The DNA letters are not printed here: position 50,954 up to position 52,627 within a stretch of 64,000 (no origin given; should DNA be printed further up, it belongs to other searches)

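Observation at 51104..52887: Orphan polymorphic-toxin-like pair: a novel N-terminal region fused to a His-His nuclease motif, with an overlapping SUKH immunity gene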

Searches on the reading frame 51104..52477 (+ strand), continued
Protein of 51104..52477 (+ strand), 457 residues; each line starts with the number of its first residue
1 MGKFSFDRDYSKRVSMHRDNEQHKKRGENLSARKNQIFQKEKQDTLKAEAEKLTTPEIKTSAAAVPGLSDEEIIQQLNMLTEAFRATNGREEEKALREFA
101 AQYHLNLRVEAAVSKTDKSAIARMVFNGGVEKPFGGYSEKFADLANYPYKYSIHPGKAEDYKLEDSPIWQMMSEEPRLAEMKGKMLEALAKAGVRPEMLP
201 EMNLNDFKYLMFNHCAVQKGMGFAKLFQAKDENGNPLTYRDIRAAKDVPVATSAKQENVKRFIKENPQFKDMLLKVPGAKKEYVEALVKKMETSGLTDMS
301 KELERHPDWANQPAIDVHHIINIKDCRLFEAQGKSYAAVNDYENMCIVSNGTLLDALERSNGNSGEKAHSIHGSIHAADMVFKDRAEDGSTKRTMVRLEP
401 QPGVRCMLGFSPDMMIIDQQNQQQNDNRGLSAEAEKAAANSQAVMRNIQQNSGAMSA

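Call 64: fold_search(model_id=the predicted structure, library=viral)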
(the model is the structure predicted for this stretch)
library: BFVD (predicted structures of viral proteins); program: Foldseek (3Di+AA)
matches with E <= 10: 244; with E <= 0.001: 0
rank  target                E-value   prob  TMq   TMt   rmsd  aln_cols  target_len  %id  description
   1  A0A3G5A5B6            2.0e-01  0.04  0.08  0.12  27.3       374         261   11  Uncharacterized protein [Homavirus sp.]
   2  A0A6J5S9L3            2.6e-01  0.09  0.07  0.12  16.9       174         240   11  DUF2786 domain-containing protein [uncultured Caudovirales phage]
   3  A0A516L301            2.7e-01  0.03  0.06  0.09  19.7       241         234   14  (no name in the UniProt tables at hand)
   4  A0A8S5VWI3            5.1e-01  0.03  0.10  0.07  38.4       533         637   11  (no name in the UniProt tables at hand)
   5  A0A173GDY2            5.4e-01  0.03  0.07  0.13  18.7       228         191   11  Uncharacterized protein [Erwinia phage vB_EamM_RAY]
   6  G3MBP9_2              6.7e-01  0.03  0.07  0.04  27.0       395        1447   13  Gp183 [Bacillus phage G]
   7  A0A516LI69            7.1e-01  0.03  0.08  0.08  26.9       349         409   13  (no name in the UniProt tables at hand)
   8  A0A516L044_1          7.5e-01  0.03  0.09  0.04  28.9       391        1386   13  (no name in the UniProt tables at hand)
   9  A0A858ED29            7.9e-01  0.02  0.08  0.10  20.9       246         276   12  Uncharacterized protein [Listeria phage vB_Liva_VAfA18]
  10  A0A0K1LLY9            9.8e-01  0.04  0.05  0.05  22.9       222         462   11  SsDNA-annealing protein [Caulobacter phage Sansa]
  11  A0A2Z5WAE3            1.0e+00  0.03  0.09  0.12  26.4       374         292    6  RNA-dependent RNA polymerase (Fragment) [Rosellinia necatrix virga-like-virus 1]
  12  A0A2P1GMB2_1          1.0e+00  0.02  0.09  0.05  34.1       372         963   12  Uncharacterized protein [Western African lungfish astro-like virus]
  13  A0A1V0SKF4            1.1e+00  0.04  0.06  0.15  16.9       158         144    9  Uncharacterized protein [Klosneuvirus KNV1]
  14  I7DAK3                1.2e+00  0.04  0.08  0.11  19.5       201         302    9  Uncharacterized protein [Pseudomonas phage PA7]
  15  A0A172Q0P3            1.3e+00  0.14  0.05  0.28  11.4        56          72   16  Uncharacterized protein [Acinetobacter phage vB_AbaM_ME3]
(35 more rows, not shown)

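Call 70: find_related_loci(query=A1, collection=viral_contigs, flank=5000)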
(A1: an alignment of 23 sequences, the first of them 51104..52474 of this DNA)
Query A1 (457 aa) in viral_contigs; peptide patterns used: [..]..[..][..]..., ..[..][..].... (x = any residue, [..] = any of these).
18 stretches matched a pattern, but none encodes a relative of the query by tblastn (E <= 1e-3).

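Call 71: search_dna_similar(query=window:51104-52477:+, collection=plasmids, mode=protein, max_evalue=0.001, max_rows=10)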
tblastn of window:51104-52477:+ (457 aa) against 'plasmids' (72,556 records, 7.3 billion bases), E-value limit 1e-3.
No match.

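Call 75: find_encoding_contigs(protein=P0188, flank=4000, max_places=1)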
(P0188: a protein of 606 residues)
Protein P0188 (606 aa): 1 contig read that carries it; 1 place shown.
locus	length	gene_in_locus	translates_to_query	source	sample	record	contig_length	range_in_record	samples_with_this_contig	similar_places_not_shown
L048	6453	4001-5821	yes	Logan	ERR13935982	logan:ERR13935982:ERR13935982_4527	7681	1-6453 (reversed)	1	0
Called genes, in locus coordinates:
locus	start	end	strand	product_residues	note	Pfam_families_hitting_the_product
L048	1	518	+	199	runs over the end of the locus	-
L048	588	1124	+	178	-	-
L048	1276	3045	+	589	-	PF01336:tRNA_anti-codon, PF00152:tRNA-synt_2, PF02938:GAD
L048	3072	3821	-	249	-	PF00132:Hexapep (weak)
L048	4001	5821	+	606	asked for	-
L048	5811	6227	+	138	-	-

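Call 76: find_encoding_contigs(protein=P0172, flank=4000, max_places=1)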
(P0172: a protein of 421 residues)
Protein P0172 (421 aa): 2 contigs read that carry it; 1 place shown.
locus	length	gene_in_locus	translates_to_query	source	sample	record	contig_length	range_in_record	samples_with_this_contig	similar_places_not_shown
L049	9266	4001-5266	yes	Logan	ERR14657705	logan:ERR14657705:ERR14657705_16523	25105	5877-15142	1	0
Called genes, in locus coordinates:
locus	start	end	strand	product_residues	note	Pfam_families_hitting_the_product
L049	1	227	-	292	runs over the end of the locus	PF00248:Aldo_ket_red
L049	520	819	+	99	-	PF02583:Trns_repr_metal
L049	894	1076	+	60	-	PF04324:Fer2_BFD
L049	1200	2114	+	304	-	PF00892:EamA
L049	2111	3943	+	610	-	PF00005:ABC_tran, PF02463:SMC_N (faint), PF03193:RsgA_GTPase (faint), PF13238:AAA_18 (faint), PF13521:AAA_28 (faint), PF12848:ABC_tran_Xtn, PF00005:ABC_tran, PF13304:AAA_21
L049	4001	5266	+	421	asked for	-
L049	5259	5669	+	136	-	-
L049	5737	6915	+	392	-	PF00083:Sugar_tr (weak), PF12832:MFS_1_like, PF07690:MFS_1, PF05977:MFS_3 (faint), PF07690:MFS_1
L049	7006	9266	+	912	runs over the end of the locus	PF14284:PcfJ (weak)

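Call 77: find_encoding_contigs(protein=P0216, flank=4000, max_places=1)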
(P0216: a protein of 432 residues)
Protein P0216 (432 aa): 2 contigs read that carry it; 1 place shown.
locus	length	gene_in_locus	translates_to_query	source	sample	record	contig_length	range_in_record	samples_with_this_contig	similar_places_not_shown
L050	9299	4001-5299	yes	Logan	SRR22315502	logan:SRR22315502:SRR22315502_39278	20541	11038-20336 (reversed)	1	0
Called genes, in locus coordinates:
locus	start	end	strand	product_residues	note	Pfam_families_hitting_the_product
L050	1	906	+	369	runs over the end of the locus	?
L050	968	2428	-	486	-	PF00883:Peptidase_M17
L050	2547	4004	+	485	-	-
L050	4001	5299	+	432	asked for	-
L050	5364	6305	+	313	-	PF01300:Sua5_yciO_yrdC, PF03481:Sua5_C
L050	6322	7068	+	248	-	PF01135:PCMT (weak), PF08241:Methyltransf_11 (faint), PF02384:N6_Mtase (weak), PF05175:MTS, PF13679:Methyltransf_32 (weak), PF13847:Methyltransf_31, PF07669:Eco57I (weak), PF13649:Methyltransf_25 (weak), +1 more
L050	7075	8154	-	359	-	PF00990:GGDEF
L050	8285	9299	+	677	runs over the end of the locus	PF00069:Pkinase (faint)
